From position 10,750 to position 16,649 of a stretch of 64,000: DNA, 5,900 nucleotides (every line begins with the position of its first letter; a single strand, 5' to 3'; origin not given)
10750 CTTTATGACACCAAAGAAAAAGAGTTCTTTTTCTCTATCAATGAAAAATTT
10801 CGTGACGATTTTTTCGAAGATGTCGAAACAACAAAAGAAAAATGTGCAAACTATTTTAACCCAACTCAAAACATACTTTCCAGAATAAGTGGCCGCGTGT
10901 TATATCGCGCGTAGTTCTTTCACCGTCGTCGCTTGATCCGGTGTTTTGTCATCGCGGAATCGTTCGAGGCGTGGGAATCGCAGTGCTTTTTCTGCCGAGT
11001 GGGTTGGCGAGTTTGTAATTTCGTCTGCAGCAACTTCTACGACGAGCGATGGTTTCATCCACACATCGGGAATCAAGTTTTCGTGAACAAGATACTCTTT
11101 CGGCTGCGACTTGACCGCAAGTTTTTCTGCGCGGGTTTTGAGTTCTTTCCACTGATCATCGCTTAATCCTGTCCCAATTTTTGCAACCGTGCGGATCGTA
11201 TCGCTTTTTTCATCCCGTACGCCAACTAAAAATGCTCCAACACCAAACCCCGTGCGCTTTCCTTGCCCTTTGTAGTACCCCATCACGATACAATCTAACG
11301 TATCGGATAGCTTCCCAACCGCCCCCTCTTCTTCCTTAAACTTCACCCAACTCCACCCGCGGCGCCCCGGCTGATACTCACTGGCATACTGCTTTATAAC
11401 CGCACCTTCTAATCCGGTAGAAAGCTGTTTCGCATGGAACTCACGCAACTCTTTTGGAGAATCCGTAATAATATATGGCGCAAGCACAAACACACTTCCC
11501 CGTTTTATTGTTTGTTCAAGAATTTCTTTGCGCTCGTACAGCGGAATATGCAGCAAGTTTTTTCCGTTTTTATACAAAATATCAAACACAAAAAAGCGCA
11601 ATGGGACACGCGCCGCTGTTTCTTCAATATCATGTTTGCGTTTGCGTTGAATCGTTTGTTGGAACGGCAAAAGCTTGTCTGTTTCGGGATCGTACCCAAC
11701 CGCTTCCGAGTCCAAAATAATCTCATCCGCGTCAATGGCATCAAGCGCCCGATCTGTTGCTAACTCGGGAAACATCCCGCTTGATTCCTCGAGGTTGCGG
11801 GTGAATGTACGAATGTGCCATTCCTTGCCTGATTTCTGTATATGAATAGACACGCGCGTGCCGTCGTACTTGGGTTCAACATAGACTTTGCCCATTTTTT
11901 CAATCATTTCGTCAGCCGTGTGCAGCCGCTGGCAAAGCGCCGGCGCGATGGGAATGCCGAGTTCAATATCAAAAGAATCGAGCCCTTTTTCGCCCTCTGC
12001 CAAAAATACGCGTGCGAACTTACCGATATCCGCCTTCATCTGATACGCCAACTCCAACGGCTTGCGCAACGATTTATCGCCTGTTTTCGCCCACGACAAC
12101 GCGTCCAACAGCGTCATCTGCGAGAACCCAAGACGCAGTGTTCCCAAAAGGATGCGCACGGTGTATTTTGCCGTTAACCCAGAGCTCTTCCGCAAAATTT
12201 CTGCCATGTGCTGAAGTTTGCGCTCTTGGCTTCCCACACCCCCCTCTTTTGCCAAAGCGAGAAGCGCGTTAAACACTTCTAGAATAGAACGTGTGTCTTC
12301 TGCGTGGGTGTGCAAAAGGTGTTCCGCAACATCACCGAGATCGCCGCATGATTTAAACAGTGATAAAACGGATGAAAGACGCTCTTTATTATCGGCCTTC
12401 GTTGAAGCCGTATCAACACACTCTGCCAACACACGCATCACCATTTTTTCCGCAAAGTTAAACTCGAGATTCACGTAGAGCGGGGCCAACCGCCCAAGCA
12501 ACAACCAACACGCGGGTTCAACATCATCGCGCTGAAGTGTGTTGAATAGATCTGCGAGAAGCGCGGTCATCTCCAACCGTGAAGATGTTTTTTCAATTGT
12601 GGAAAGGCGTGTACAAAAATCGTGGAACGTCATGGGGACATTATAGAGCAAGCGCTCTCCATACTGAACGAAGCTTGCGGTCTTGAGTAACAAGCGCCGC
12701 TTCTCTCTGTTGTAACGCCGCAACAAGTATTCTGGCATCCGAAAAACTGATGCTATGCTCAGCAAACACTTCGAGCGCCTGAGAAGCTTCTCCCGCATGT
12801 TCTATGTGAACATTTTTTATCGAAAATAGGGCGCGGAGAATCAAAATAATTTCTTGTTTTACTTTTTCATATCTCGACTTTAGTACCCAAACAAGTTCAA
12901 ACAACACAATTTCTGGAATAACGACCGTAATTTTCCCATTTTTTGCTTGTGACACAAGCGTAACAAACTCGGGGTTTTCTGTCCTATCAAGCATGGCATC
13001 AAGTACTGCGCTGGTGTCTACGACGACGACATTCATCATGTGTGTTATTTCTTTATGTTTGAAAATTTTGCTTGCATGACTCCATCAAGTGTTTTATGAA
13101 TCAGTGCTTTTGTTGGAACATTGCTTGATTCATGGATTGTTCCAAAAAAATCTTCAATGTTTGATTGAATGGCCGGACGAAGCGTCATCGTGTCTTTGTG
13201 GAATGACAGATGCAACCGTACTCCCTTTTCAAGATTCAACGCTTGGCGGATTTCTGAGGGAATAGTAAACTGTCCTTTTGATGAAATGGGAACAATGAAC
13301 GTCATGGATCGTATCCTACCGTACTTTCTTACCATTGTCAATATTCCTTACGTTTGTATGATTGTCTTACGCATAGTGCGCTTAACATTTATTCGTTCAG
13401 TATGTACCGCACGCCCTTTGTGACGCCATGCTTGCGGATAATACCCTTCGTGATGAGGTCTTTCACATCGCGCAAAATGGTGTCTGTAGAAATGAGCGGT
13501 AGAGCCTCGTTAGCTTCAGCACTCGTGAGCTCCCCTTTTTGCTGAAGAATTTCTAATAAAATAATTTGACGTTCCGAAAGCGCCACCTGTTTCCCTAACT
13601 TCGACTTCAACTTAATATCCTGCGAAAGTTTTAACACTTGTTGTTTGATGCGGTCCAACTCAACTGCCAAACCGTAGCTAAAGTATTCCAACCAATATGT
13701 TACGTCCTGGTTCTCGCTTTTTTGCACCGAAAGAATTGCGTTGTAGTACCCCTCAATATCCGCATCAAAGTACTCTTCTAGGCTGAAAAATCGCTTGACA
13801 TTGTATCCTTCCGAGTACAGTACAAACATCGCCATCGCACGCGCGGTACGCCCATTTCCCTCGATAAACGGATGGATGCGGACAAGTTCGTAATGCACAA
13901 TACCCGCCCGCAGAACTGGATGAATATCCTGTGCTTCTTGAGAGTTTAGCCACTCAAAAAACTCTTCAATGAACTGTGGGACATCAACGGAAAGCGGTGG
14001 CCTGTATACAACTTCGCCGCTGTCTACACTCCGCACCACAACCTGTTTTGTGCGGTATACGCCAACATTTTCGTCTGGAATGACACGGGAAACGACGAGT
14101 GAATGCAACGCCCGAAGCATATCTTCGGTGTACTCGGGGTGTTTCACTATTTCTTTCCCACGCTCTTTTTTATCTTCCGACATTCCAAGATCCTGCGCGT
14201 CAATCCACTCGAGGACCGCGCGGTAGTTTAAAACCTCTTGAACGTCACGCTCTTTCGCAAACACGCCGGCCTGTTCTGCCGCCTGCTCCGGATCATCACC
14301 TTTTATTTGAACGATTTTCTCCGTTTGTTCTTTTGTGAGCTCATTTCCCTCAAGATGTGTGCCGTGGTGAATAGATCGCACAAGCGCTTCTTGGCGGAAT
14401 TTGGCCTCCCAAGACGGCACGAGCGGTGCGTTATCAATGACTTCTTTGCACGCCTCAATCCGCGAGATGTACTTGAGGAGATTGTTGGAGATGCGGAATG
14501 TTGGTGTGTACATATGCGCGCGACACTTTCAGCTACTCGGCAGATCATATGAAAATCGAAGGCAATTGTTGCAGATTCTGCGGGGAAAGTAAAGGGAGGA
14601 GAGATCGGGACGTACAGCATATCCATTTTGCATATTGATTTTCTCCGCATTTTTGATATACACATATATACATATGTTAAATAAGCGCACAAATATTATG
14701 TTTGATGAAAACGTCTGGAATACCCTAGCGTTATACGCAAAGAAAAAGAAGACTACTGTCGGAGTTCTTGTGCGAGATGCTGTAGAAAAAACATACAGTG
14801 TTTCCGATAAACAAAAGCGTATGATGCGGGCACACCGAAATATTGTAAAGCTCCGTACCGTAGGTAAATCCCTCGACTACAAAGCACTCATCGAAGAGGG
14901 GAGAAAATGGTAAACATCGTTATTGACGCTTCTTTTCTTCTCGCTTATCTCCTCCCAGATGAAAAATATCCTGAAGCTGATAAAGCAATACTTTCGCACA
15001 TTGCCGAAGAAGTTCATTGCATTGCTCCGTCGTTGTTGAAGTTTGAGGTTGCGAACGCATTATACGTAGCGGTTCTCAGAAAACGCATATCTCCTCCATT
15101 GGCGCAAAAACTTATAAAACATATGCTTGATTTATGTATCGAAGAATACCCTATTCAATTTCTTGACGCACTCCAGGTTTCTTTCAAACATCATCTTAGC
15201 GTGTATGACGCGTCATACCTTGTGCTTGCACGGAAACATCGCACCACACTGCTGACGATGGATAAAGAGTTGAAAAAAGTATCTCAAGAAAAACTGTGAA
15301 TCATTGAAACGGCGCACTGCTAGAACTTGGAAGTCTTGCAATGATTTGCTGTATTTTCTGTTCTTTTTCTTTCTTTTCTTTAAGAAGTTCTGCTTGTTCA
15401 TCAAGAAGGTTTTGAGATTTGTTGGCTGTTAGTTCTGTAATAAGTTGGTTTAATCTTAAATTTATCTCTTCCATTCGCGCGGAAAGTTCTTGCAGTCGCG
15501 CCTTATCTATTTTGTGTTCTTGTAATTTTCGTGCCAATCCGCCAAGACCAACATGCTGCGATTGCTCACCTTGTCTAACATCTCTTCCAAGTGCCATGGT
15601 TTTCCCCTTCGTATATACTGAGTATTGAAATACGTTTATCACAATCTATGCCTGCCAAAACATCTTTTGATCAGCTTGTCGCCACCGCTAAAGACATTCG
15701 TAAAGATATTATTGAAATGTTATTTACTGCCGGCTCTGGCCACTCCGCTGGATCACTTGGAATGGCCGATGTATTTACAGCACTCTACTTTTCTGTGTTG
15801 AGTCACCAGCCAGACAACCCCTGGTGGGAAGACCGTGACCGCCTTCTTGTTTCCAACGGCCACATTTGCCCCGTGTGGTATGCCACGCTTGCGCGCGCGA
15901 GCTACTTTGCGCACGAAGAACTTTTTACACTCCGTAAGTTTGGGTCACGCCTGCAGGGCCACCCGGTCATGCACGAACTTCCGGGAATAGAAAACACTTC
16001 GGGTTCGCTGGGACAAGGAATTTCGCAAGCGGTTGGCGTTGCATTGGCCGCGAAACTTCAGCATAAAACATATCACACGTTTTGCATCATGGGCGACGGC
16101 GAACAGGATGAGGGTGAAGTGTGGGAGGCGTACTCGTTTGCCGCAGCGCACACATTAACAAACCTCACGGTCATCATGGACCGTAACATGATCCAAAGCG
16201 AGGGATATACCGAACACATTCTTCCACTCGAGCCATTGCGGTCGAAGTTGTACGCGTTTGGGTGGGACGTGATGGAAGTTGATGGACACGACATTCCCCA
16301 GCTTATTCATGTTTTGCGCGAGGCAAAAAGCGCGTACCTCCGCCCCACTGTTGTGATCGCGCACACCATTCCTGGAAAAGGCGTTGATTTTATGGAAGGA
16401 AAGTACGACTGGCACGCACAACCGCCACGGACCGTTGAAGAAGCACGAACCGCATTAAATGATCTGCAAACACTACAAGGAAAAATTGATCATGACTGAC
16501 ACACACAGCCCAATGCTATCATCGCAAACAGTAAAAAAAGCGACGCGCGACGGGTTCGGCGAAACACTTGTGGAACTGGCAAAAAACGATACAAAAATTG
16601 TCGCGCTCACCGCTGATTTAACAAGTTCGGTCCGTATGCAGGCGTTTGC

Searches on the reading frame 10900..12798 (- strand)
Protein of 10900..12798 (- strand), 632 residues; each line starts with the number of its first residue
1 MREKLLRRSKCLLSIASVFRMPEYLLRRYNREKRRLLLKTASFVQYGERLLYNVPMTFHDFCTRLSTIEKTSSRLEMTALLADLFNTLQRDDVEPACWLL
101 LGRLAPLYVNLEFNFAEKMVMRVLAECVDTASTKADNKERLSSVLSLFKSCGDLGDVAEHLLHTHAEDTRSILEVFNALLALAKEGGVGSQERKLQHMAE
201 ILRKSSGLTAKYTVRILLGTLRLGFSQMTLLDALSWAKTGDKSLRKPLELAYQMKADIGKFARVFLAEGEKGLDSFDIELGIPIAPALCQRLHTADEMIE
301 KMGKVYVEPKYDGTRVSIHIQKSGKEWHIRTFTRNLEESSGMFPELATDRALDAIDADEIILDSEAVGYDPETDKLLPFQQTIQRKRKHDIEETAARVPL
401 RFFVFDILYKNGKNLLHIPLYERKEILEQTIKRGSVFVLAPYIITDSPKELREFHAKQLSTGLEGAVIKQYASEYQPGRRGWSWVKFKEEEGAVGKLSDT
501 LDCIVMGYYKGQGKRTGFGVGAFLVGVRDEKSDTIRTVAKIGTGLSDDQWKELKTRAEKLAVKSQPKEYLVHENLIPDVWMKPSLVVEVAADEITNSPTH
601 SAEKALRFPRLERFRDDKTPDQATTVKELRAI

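Call 54: search_protein_families(library=pfam, proteins=[window:10900-12798:-], max_evalue=0.00001)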
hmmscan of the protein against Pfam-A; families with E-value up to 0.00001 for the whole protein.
window:10900-12798:- (632 aa): 4 families
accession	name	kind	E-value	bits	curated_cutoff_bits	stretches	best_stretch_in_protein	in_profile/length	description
PF01068.26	DNA_ligase_A_M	-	1.9e-49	168.6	26.2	1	286-488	1-204/204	ATP dependent DNA ligase domain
PF04675.19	DNA_ligase_A_N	-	1.7e-33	116.7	24.6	1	58-235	2-174/174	DNA ligase N terminus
PF04679.21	DNA_ligase_A_C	-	3.7e-21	75.8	27.5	1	519-618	4-94/94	ATP dependent DNA ligase C terminal region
PF09414.15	RNA_ligase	-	2e-06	28.5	27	1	304-473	2-160/171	RNA ligase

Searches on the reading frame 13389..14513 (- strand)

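Call 55: search_protein_families(library=pfam, proteins=[window:13389-14513:-], max_evalue=0.00001)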
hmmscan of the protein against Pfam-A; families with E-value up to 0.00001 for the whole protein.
window:13389-14513:- (374 aa): 1 family
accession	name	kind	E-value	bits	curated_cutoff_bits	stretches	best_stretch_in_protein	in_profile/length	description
PF02661.23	Fic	-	3.4e-19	69.9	24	1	129-232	3-93/93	Fic/DOC family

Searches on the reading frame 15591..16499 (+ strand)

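Call 55: search_protein_families(library=pfam, proteins=[window:15591-16499:+], max_evalue=0.00001)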
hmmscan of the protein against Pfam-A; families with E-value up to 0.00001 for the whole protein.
window:15591-16499:+ (302 aa): 3 families
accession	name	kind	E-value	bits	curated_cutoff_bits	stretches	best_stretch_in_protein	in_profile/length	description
PF00456.26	Transketolase_N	-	7.1e-51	173.6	22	1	33-278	6-262/334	Transketolase, thiamine diphosphate binding domain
PF13292.11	DXP_synthase_N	-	1.5e-15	57.6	21.2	1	25-200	14-172/274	1-deoxy-D-xylulose-5-phosphate synthase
PF00676.26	E1_dh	-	1.3e-09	37.9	22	1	132-246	95-208/300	Dehydrogenase E1 component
